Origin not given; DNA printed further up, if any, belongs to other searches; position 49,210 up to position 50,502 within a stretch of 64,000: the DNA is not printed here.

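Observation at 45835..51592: Tight five-gene operon (acyl-AMP ligase, AsnB-like amidotransferase, NadE-like amidoligase, ACP, LpxD-like N-acyltransferase): candidate pathway for an N-acylated, amidated lipid or small molecule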

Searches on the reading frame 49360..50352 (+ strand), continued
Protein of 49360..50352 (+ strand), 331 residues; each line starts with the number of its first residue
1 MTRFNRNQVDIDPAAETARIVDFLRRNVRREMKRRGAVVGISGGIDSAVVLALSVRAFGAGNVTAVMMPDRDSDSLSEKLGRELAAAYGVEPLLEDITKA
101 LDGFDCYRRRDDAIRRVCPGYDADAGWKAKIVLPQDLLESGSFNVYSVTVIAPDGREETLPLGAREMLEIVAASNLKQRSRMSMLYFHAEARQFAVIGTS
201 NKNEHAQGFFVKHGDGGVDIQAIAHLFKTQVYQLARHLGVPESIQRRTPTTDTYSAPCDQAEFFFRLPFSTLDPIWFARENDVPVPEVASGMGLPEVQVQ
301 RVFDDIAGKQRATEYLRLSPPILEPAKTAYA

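Call 47: search_protein_families(library=ncbifam, proteins=[L066:8552-9571:-, L016:11034-12083:+, L065:12601-13503:+, L053:14810-15775:+, L035:6857-7648:+, L041:12672-15449:+, L032:12337-15027:-, L013:6579-7472:+, L053:12482-13312:+, L024:868-1842:+], max_evalue=0.01)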
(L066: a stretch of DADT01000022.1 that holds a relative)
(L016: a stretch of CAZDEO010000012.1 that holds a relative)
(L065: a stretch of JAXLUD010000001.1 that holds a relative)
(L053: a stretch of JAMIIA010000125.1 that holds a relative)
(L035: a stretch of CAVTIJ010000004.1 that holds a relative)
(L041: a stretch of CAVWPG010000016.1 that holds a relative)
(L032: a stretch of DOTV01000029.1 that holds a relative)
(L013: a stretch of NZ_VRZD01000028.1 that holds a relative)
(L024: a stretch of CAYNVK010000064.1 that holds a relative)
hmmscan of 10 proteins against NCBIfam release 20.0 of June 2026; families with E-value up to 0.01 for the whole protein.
L066:8552-9571:- (339 aa): 8 families
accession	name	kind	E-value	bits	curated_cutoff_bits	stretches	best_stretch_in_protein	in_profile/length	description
TIGR03573.1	WbuX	subfamily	1.4e-24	87.1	203.2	1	11-323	3-315/344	N-acetyl sugar amidotransferase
TIGR00268.2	TIGR00268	equivalog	4.6e-05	22.8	150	1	68-126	15-73/259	ATP-dependent sacrificial sulfur transferase LarE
NF038212.1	argG_rel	exception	0.00012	21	425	1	68-165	16-114/381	argininosuccinate synthase-related protein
TIGR00364.1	TIGR00364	equivalog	0.00056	19.5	150.3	1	70-128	2-58/201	7-cyano-7-deazaguanine synthase QueC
TIGR02432.1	lysidine_TilS_N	equivalog_domain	0.0012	18.9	93.6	1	69-126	2-63/189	tRNA lysidine(34) synthetase TilS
NF010587.0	PRK13980.1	equivalog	0.0032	16.7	255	1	63-147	28-111/267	NAD+ synthase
NF000848.1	PRK00074.1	equivalog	0.004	15.8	400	1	65-117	212-264/512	glutamine-hydrolyzing GMP synthase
TIGR00420.1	trmU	equivalog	0.0041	16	236.95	1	68-99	2-33/351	tRNA 2-thiouridine(34) synthase MnmA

L016:11034-12083:+ (349 aa): 0 families

L065:12601-13503:+ (300 aa): 16 families
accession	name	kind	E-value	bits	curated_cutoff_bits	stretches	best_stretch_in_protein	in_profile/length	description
TIGR03534.1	RF_mod_PrmC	equivalog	1.7e-55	188.2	199.1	1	56-294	23-252/253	peptide chain release factor N(5)-glutamine methyltransferase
TIGR00536.1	hemK_fam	subfamily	2.5e-49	167.9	115.5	1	23-296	19-280/286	HemK family protein methyltransferase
TIGR03704.1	PrmC_rel_meth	equivalog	6.8e-40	137.1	248.8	1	50-290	14-246/251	putative protein N(5)-glutamine methyltransferase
TIGR03533.1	L3_gln_methyl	equivalog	4.5e-34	118.1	229.7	1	49-264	47-255/284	50S ribosomal protein L3 N(5)-glutamine methyltransferase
NF002421.0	PRK01544.1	equivalog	3.1e-24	85.6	567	1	58-298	51-306/524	bifunctional peptide chain release factor N(5)-glutamine methyltransferase PrmC/tRNA (guanosine(46)-N7)-methyltransferase TrmB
NF011529.0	PRK14968.1-3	equivalog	1.5e-11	44.1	162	1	87-276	4-173/198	putative methyltransferase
NF002910.0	PRK03522.2-3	equivalog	3.8e-07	29.5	558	1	110-190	219-298/383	23S rRNA (uracil(747)-C(5))-methyltransferase RlmC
TIGR00537.1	hemK_rel_arch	hypoth_equivalog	3.6e-06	26.8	87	1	129-257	23-137/179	HemK2/MTQ2 family protein methyltransferase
NF011530.0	PRK14968.1-4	equivalog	5.1e-06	26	243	1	98-276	18-174/202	putative methyltransferase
NF011527.0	PRK14968.1-1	equivalog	1.4e-05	24.9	242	1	95-257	10-148/192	putative methyltransferase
NF007023.0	PRK09489.1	equivalog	0.00013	21.3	295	1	128-210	199-274/342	16S rRNA (guanine(1207)-N(2))-methyltransferase RsmC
NF002909.0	PRK03522.2-1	equivalog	0.0003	20.1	553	1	112-184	219-288/374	23S rRNA (uracil(747)-C(5))-methyltransferase RlmC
TIGR02085.1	meth_trns_rumB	equivalog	0.00041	19.5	429.5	1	110-178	218-284/374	23S rRNA (uracil(747)-C(5))-methyltransferase RlmC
TIGR00479.1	rumA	equivalog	0.0026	16.7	183.55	1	110-193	278-358/432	23S rRNA (uracil(1939)-C(5))-methyltransferase RlmD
NF009639.0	PRK13168.1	equivalog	0.0034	16.3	458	1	110-195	285-367/446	23S rRNA (uracil(1939)-C(5))-methyltransferase RlmD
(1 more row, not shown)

L053:14810-15775:+ (321 aa): 0 families

L035:6857-7648:+ (263 aa): 13 families
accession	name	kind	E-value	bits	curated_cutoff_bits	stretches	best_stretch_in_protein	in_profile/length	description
TIGR01007.1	eps_fam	subfamily_domain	2.8e-52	177.2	108.05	1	56-259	1-203/204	polysaccharide biosynthesis tyrosine autokinase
TIGR03018.1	pepcterm_TyrKin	hypoth_equivalog_domain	1.1e-37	129.4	230.65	1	45-236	2-201/207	XrtA-associated tyrosine autokinase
NF008568.0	PRK11519.1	equivalog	2.2e-35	122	1068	1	45-260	497-711/720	tyrosine-protein kinase Wzc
TIGR03029.1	EpsG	equivalog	7.8e-34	117.1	313.8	1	39-227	68-256/274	chain length determinant protein tyrosine kinase EpsG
NF007350.0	PRK09841.1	equivalog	5.3e-31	107.5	1248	1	49-260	506-718/726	tyrosine-protein kinase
TIGR01005.1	eps_transp_fam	subfamily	2.1e-30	105.6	411.7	1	43-259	515-732/754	exopolysaccharide transport protein family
TIGR01969.1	minD_arch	subfamily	2.8e-14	52.9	201.75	1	76-228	2-153/251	cell division ATPase MinD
TIGR01968.1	minD_bact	equivalog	8.3e-12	45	212.9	1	75-249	2-176/261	septum site-determining protein MinD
TIGR03371.1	cellulose_yhjQ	equivalog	8.4e-07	28.7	157.85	1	75-229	2-159/246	cellulose biosynthesis protein BcsQ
NF041136.1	MrpORP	equivalog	4e-05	23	450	1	75-128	6-59/365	iron-sulfur cluster carrier protein MrpORP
NF041546.1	ParA_partition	equivalog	8.6e-05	22.2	180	0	87-147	12-73/203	ParA family partition ATPase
NF047398.1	AAA_KGGVGR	domain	0.00041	20.7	90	0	87-143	15-74/190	KGGVGR-motif variant AAA ATPase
NF008079.0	PRK10818.1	equivalog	0.0027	17.1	508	1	75-214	3-143/270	septum site-determining protein MinD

L041:12672-15449:+ (925 aa): 3 families
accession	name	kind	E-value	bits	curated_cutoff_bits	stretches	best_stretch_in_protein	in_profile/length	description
NF049889.1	AlphArabdaseBT0360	equivalog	5e-66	223.6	600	7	30-128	32-131/639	arabinan endo-1,5-alpha-L-arabinosidase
TIGR02145.1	Fib_succ_major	domain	1.4e-33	117.1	41.65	1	726-925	7-176/176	FISUMP domain-containing protein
NF045522.1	MXAN_2561_fam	equivalog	2.1e-08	34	150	0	177-213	208-244/304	MXAN_2561 family MXYO-CTERM-anchored protein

L032:12337-15027:- (896 aa): 0 families

L013:6579-7472:+ (297 aa): 0 families

L053:12482-13312:+ (276 aa): 0 families

L024:868-1842:+ (324 aa): 0 families

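Call 48: search_protein_families(library=pfam, proteins=[L066:8552-9571:-, L016:11034-12083:+, L065:12601-13503:+, L053:14810-15775:+, L035:6857-7648:+, L041:12672-15449:+, L032:12337-15027:-, L027:12472-13143:-, L029:12428-13672:-, L004:9291-9776:+], max_evalue=0.01)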
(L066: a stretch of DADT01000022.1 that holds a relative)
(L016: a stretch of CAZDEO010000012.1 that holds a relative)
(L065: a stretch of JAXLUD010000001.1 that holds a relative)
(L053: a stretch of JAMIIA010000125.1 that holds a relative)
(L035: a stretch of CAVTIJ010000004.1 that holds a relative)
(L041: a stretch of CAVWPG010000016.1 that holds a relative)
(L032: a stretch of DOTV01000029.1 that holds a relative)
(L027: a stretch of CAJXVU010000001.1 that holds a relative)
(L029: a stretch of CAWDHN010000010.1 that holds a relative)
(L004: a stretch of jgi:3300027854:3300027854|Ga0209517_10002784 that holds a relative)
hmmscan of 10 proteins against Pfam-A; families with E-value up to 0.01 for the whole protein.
L066:8552-9571:- (339 aa): 3 families
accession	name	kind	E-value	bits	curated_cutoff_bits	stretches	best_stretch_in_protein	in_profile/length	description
PF03054.22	tRNA_Me_trans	-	0.0029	17.7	20.6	1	69-119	3-49/202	tRNA methyl transferase HUP domain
PF01171.26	ATP_bind_3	-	0.0034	17.6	27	1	69-133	2-67/182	PP-loop family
PF06508.19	QueC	-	0.0037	17.2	22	0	69-129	2-60/210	Queuosine biosynthesis protein QueC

L016:11034-12083:+ (349 aa): 1 family
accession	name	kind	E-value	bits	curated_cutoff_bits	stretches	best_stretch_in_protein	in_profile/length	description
PF01757.29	Acyl_transf_3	-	4.1e-27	95.5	31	1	7-330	6-324/326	Acyltransferase domain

L065:12601-13503:+ (300 aa): 6 families
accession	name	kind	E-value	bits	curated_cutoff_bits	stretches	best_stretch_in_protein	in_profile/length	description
PF05175.20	MTS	-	4.7e-10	39.8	23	1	123-217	29-119/170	Methyltransferase small domain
PF01170.24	UPF0020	-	8.4e-06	26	22.3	1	128-218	31-142/197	RMKL-like, methyltransferase domain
PF13649.12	Methyltransf_25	-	1e-05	26.5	27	1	131-220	3-89/97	Methyltransferase domain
PF13847.12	Methyltransf_31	-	1.4e-05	25.3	27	1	124-259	2-110/145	Methyltransferase domain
PF17827.6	PrmC_N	-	2e-05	25.5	23.4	1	57-84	44-71/71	PrmC N-terminal domain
PF06325.19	PrmA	-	0.0023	17.9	22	1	123-181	161-216/296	Ribosomal protein L11 methyltransferase (PrmA)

L053:14810-15775:+ (321 aa): 1 family
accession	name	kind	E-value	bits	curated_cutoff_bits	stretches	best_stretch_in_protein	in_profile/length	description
PF10096.14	DUF2334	-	0.0013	18.8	26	1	203-261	5-61/203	Uncharacterized protein conserved in bacteria (DUF2334)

L035:6857-7648:+ (263 aa): 3 families
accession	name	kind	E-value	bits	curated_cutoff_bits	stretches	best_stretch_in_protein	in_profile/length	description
PF13614.12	AAA_31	-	1.9e-12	48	27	1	75-232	2-165/177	AAA domain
PF10609.15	ParA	-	9.8e-06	25.6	27.1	1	75-193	4-121/246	NUBPL iron-transfer P-loop NTPase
PF01656.29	CbiA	-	8.8e-05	22.9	25.4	1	87-217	11-54/125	CobQ/CobB/MinD/ParA nucleotide binding domain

L041:12672-15449:+ (925 aa): 10 families
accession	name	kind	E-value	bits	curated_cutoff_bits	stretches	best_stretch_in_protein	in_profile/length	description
PF09603.15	Fib_succ_major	-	1.7e-41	142.9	33.9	1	733-924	1-187/187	Fibrobacter succinogenes major domain (Fib_succ_major)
PF00041.27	fn3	-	6.9e-23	81.1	25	1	80-118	46-76/84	Fibronectin type III domain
PF16974.11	NAR2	-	5.7e-19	68.5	26.6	0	582-621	89-130/142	High-affinity nitrate transporter accessory, Ig-like domain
PF25059.1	FN3_DSCAM-DSCAML_C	-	1.8e-18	67.1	39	0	92-127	46-80/89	DSCAM/DSCAML C-terminal Fn3-like domain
PF16656.11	Pur_ac_phosph_N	-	4.6e-18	66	30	1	74-126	44-93/93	Purple acid Phosphatase, N-terminal domain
PF16655.11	PhoD_N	-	3.4e-11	44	30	0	73-112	41-80/90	PhoD-like phosphatase, N-terminal domain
PF10179.15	NDNF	-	2.6e-07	31.2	27.3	0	94-114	92-112/127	Neuron-derived neurotrophic factor, first Fn(III) domain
PF23376.1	Fn3_VIN3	-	2.7e-06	28.3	33.9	0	488-522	61-95/99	VIN3-like, fibronectin type-III domain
PF17964.7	Big_10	-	0.0034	18.1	22.9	0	394-435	48-89/164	Bacterial Ig domain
PF19433.5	NDNF_C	-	0.0042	17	26.5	0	287-315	133-161/175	Neuron-derived Neurotrophic Factor C-terminal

L032:12337-15027:- (896 aa): 4 families
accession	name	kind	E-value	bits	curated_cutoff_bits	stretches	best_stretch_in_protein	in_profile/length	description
PF13385.13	Laminin_G_3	-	1.6e-26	93.7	27.6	1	290-439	1-151/151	Concanavalin A-like lectin/glucanases superfamily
PF18998.6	Flg_new_2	-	3.5e-13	49.8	23.6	1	446-518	1-72/73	Divergent InlB B-repeat domain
PF18962.6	Por_Secre_tail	-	0.00038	21.1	27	1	821-887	1-68/75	Secretion system C-terminal sorting domain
PF02585.22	PIG-L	-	0.0023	18.8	28.2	1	138-188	79-128/129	GlcNAc-PI de-N-acetylase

L027:12472-13143:- (223 aa): 2 families
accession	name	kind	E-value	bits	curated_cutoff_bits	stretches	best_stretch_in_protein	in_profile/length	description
PF00583.31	Acetyltransf_1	-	0.00018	22.2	20.7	1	99-182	34-115/116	Acetyltransferase (GNAT) family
PF13508.13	Acetyltransf_7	-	0.005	17.6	27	1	121-179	28-78/84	Acetyltransferase (GNAT) domain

L029:12428-13672:- (414 aa): 1 family
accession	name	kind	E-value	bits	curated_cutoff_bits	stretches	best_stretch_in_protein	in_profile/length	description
PF18962.6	Por_Secre_tail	-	1.2e-06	29.2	27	1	360-413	23-75/75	Secretion system C-terminal sorting domain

L004:9291-9776:+ (161 aa): 5 families
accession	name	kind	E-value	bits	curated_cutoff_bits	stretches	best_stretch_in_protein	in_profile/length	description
PF13302.13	Acetyltransf_3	-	9.1e-16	59.2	25.4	1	10-141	2-138/138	Acetyltransferase (GNAT) domain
PF00583.31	Acetyltransf_1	-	3e-15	56.9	20.7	1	39-140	10-116/116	Acetyltransferase (GNAT) family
PF13508.13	Acetyltransf_7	-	8.4e-06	26.5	27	1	61-141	5-83/84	Acetyltransferase (GNAT) domain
PF13673.13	Acetyltransf_10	-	0.00027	21.3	23.6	1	55-144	27-111/128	Acetyltransferase (GNAT) domain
PF13523.12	Acetyltransf_8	-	0.007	16.4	27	0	26-144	12-141/145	Acetyltransferase (GNAT) domain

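Call 71: search_protein_families(library=pfam, proteins=[L062:2695-3738:+, L062:4090-5349:-, L062:5208-6359:+, L062:6446-7969:+, L052:11869-12630:+, L052:12704-14155:+, L066:7654-8373:-, L066:12982-14058:-, L042:7814-9067:+, L042:9075-9884:+], max_evalue=0.001)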
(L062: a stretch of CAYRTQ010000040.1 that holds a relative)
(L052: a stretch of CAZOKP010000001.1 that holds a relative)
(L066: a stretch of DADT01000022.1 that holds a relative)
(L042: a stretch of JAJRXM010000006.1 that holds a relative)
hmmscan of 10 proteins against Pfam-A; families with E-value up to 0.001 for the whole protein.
L062:2695-3738:+ (347 aa): 4 families
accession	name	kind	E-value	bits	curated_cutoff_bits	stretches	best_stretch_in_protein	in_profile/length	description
PF12146.15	Hydrolase_4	-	5.8e-12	45.8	27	1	95-215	13-139/239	Serine aminopeptidase, S33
PF12697.13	Abhydrolase_6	-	9.2e-08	33.4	26.3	1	107-205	21-109/217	Alpha/beta hydrolase family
PF00561.26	Abhydrolase_1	-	1.4e-07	31.9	25.8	1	107-182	21-95/245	alpha/beta hydrolase fold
PF02129.25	Peptidase_S15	-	2.2e-05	24.7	23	1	107-186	45-124/262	X-Pro dipeptidyl-peptidase (S15 family)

L062:4090-5349:- (419 aa): 0 families

L062:5208-6359:+ (383 aa): 1 family
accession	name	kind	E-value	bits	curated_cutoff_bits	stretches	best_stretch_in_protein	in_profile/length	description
PF01408.29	GFO_IDH_MocA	-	0.00021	22.4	24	1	84-173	24-113/120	Oxidoreductase family, NAD-binding Rossmann fold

L062:6446-7969:+ (507 aa): 1 family
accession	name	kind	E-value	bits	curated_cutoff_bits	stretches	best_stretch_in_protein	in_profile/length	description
PF02446.23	Glyco_hydro_77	-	1.7e-176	588.2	25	1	10-481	1-464/465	4-alpha-glucanotransferase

L052:11869-12630:+ (253 aa): 2 families
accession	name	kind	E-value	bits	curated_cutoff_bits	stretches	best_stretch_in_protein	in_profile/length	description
PF05050.19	Methyltransf_21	-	3.2e-15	57.1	22.7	1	84-227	24-173/173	Methyltransferase FkbM domain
PF13383.12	Methyltransf_22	-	1.8e-07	31.4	22.4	1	59-205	86-210/252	Methyltransferase domain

L052:12704-14155:+ (483 aa): 0 families

L066:7654-8373:- (239 aa): 3 families
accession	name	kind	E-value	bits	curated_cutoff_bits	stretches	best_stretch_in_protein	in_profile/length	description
PF13419.12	HAD_2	-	5.6e-30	105.2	23.8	1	17-196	2-176/178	Haloacid dehalogenase-like hydrolase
PF00702.32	Hydrolase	-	1.7e-19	71.4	26.4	1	13-188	1-187/191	haloacid dehalogenase-like hydrolase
PF13242.12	Hydrolase_like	-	8.9e-09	35.6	22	1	153-217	3-69/75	HAD-hyrolase-like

L066:12982-14058:- (358 aa): 0 families

L042:7814-9067:+ (417 aa): 1 family
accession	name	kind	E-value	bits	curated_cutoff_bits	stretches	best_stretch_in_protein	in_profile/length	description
PF00557.29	Peptidase_M24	-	1.9e-44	152.4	23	1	191-405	1-208/208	Metallopeptidase family M24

L042:9075-9884:+ (269 aa): 2 families
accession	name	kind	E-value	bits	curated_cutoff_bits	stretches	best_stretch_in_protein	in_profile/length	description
PF00041.27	fn3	-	1.1e-06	29.2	25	1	34-125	2-80/84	Fibronectin type III domain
PF23608.1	Ig_ILCR1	-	0.00096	19.6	27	0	35-117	7-89/114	ILCR1 Ig-like domain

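Call 74: predict_structure(alignment_id=A4)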
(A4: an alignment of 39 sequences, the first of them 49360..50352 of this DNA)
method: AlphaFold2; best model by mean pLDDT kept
length: 331 residues; sequences in the alignment: 39
mean_pLDDT: 82.7   pTM: 0.85
mean pLDDT of the five models: 82.7, 80.2, 79.5, 78.9, 74.8
residues with pLDDT >= 90: 154; 70-90: 118; 50-70: 32; < 50: 27
segments of 3 or more residues with pLDDT < 50: 135-144, 251-262, 329-331
pLDDT, mean of each block of 10 residues (from residue 1): 80 97 94 94 89 98 94 83 93 93 92 93 86 50 61 85 84 83 93 93 76 64 91 95 77 40 65 91 95 90 83 65 66 38
secondary structure, 60 per line:
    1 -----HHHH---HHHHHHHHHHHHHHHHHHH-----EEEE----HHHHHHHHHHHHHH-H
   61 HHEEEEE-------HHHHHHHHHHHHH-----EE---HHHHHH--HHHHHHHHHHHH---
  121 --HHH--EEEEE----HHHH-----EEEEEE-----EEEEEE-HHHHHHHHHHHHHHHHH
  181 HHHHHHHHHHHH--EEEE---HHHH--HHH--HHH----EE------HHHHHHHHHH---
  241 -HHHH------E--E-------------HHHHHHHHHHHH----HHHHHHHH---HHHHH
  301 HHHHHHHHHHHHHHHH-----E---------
elements in order: H6-9 H13-31 E37-40 H45-58 E63-67 H75-87 H98-103 H106-117 E128-132 H137-140 E146-151 E157-162 H164-192 E195-198 H202-205 H228-237 H242-245 H269-280 H285-292 H296-316

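Call 77: fold_search(model_id=the predicted structure, library=pdb)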
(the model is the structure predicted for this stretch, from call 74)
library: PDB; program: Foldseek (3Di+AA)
matches with E <= 10: 1413; with E <= 0.001: 201
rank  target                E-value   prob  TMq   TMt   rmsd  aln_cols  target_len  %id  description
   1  1xng_A                1.3e-15  1.00  0.65  0.83   5.6       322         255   22  Crystal Structure of NH3-dependent NAD+ synthetase from Helicobacter pylori (released 2005-04-05)
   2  2e18_A                2.0e-15  1.00  0.63  0.81   5.8       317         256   25  Crystal structure of project PH0182 from Pyrococcus horikoshii OT3 (released 2007-04-24)
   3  1xng_B                2.3e-15  1.00  0.64  0.79   6.1       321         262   22  Crystal Structure of NH3-dependent NAD+ synthetase from Helicobacter pylori (released 2005-04-05)
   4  3fiu_A                6.5e-14  1.00  0.62  0.84   5.5       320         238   21  Structure of NMN synthetase from Francisella tularensis (released 2009-03-03)
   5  1xnh                  1.3e-13  1.00  0.62  0.80   6.3       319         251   23  Crystal Structure of NH3-dependent NAD+ synthetase from Helicobacter pylori (released 2005-04-05)
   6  1nsy_A                8.6e-13  1.00  0.59  0.71   7.7       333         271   21  CRYSTAL STRUCTURE OF NH3-DEPENDENT NAD+ SYNTHETASE FROM BACILLUS SUBTILIS (released 1997-07-23)
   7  3p52_B                1.6e-12  1.00  0.59  0.84   6.5       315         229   24  NH3-dependent NAD synthetase from Campylobacter jejuni subsp. jejuni NCTC 11168 in complex with the nitrate ion (released 2010-10-27)
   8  4q16_A                1.8e-12  1.00  0.57  0.69   5.8       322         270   23  Structure of NAD+ Synthetase from Deinococcus radiodurans (released 2015-04-15)
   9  4f4h_B                3.1e-12  1.00  0.47  0.29  15.7       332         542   24  Crystal structure of a Glutamine dependent NAD+ synthetase from Burkholderia thailandensis (released 2012-08-08)
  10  2pz8_A                4.3e-12  1.00  0.59  0.69   6.9       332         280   22  NAD+ Synthetase from Bacillus anthracis with AMP-CPP and Mg2+ (released 2007-07-31)
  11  3n05_A                5.4e-12  1.00  0.61  0.37   4.3       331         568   19  CRYSTAL STRUCTURE OF NH3-DEPENDENT NAD+ SYNTHETASE FROM STREPTOMYCES AVERMITILIS (released 2010-07-07)
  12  5wp0_B                6.4e-12  1.00  0.53  0.63   8.9       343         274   19  Crystal structure of NAD synthetase NadE from Vibrio fischeri (released 2017-08-16)
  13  3p52_A                9.5e-12  1.00  0.59  0.84   5.8       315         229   23  NH3-dependent NAD synthetase from Campylobacter jejuni subsp. jejuni NCTC 11168 in complex with the nitrate ion (released 2010-10-27)
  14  4q16_D                9.5e-12  1.00  0.54  0.65   5.7       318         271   23  Structure of NAD+ Synthetase from Deinococcus radiodurans (released 2015-04-15)
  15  4f4h_A                9.5e-12  1.00  0.46  0.29  15.8       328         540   23  Crystal structure of a Glutamine dependent NAD+ synthetase from Burkholderia thailandensis (released 2012-08-08)
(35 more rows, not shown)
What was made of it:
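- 49360..50355 (+): G3: NadE-family PP-loop ATP-dependent amidoligase of the module-specific subfamily (331 aa). AF2 model with pTM 0.85; the fold matches NadE with target-normalised TM (TMt) about 0.8 (calls 74, 77).
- On NAD synthetase (NadE): Foldseek TMt 0.8 (call 77).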
